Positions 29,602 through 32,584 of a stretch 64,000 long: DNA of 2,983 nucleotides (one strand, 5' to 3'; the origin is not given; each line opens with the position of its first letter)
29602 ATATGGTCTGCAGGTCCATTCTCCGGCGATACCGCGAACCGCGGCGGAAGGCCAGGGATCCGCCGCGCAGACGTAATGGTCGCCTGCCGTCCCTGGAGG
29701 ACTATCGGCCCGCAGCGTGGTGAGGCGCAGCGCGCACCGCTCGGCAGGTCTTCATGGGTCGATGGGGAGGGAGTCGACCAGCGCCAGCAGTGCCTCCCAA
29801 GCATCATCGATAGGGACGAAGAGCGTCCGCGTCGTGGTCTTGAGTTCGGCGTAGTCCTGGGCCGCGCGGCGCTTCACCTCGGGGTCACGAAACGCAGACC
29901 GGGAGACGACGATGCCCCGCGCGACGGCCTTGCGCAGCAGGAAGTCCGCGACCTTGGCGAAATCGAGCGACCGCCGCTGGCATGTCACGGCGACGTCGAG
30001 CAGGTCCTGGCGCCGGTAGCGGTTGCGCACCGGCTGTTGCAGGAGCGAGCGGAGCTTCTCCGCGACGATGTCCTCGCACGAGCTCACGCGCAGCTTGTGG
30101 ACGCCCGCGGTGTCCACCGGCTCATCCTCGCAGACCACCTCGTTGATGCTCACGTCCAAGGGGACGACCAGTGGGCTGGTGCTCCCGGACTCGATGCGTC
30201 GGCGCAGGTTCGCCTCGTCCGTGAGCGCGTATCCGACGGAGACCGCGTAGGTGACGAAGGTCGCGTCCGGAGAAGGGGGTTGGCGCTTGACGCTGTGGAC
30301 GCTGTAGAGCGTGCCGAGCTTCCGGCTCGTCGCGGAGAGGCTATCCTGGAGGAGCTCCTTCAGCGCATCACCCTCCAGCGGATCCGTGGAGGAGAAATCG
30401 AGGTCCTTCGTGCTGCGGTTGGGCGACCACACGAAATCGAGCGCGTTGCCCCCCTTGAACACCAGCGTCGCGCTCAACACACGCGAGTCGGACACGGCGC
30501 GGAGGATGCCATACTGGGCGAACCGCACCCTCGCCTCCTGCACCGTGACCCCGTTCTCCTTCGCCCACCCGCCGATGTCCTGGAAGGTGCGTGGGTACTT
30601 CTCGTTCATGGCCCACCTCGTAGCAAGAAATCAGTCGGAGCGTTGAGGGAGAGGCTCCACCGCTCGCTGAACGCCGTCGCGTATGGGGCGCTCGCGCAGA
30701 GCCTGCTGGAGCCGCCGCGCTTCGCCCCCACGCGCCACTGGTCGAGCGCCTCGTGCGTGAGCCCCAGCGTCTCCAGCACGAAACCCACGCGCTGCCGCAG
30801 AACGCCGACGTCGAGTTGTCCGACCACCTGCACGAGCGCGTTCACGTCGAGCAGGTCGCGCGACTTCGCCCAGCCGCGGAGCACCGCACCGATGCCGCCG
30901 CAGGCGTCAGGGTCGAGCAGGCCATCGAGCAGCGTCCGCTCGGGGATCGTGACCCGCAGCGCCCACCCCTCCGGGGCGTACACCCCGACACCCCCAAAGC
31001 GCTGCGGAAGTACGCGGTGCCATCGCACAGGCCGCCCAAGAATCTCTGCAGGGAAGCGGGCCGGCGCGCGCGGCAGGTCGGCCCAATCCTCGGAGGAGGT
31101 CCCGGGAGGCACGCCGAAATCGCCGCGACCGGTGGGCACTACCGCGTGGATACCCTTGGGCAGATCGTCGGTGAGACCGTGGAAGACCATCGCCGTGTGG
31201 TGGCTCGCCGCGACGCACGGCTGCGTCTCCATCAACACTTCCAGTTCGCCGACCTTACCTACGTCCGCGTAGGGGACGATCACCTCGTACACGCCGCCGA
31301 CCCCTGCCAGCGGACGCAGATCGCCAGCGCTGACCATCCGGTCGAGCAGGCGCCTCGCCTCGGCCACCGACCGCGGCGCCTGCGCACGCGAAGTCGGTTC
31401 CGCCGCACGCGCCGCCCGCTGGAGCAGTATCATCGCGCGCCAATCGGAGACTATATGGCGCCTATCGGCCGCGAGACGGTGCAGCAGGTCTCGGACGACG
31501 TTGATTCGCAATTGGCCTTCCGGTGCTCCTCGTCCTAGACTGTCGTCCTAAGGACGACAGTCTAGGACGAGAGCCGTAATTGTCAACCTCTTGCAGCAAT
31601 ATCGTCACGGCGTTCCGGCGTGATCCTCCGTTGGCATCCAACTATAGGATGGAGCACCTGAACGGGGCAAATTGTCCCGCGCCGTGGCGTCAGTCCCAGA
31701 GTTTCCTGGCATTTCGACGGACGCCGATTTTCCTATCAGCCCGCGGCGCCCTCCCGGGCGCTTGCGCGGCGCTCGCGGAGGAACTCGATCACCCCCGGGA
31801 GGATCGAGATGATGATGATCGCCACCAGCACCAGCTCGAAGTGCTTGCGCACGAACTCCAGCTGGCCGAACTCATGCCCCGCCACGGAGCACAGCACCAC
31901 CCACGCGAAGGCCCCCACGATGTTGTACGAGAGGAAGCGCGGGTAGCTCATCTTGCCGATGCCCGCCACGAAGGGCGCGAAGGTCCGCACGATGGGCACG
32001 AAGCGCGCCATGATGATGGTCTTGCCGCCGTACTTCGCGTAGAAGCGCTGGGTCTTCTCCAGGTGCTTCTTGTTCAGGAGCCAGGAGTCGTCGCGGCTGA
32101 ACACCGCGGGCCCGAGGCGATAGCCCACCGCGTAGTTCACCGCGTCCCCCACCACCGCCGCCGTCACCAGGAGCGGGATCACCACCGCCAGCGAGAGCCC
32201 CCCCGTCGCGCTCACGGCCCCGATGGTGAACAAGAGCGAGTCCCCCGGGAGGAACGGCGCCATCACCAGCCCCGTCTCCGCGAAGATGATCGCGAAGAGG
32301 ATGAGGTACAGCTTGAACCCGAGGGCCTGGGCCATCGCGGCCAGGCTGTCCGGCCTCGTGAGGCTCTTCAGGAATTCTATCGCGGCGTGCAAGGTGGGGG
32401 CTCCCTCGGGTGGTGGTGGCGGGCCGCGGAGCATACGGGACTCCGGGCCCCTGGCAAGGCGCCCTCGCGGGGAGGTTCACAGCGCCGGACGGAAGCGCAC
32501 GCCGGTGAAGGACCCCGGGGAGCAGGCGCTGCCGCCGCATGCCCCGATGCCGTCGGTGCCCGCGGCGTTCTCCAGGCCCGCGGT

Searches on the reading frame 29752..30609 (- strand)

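Call 37: search_protein_families(library=pfam, proteins=[window:29752-30609:-], max_evalue=0.001)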
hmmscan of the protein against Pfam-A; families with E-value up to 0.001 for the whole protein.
window:29752-30609:- (285 aa): 1 family
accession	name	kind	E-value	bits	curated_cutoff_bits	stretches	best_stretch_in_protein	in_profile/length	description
PF08843.17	AbiEii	-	1.3e-21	78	22.5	1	45-263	11-226/238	Nucleotidyl transferase AbiEii toxin, Type IV TA system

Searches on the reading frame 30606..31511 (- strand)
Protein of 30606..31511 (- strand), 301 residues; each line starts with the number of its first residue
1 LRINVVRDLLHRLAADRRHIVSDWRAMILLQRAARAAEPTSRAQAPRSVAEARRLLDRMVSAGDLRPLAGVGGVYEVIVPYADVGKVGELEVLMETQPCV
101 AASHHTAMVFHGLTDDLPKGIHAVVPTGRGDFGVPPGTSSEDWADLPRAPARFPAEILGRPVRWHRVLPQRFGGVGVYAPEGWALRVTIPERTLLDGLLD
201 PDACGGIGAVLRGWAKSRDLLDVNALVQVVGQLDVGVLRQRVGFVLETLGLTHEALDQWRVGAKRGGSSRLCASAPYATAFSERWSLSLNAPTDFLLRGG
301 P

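Call 37: search_protein_families(library=pfam, proteins=[window:30606-31511:-], max_evalue=0.001)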
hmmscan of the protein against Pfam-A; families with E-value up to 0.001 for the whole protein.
window:30606-31511:- (301 aa): 1 family
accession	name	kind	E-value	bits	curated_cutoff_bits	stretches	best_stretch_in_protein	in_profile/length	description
PF09407.15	AbiEi_1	-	0.00065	20.4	22.2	0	104-247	22-141/142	AbiEi antitoxin C-terminal domain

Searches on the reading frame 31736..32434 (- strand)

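Call 37: search_protein_families(library=pfam, proteins=[window:31736-32434:-], max_evalue=0.001)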
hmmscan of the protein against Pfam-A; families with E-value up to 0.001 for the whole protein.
window:31736-32434:- (232 aa): 1 family
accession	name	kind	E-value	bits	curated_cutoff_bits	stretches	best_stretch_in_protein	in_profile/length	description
PF09335.16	VTT_dom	-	9.2e-21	75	33.9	1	62-187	1-122/123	VTT domain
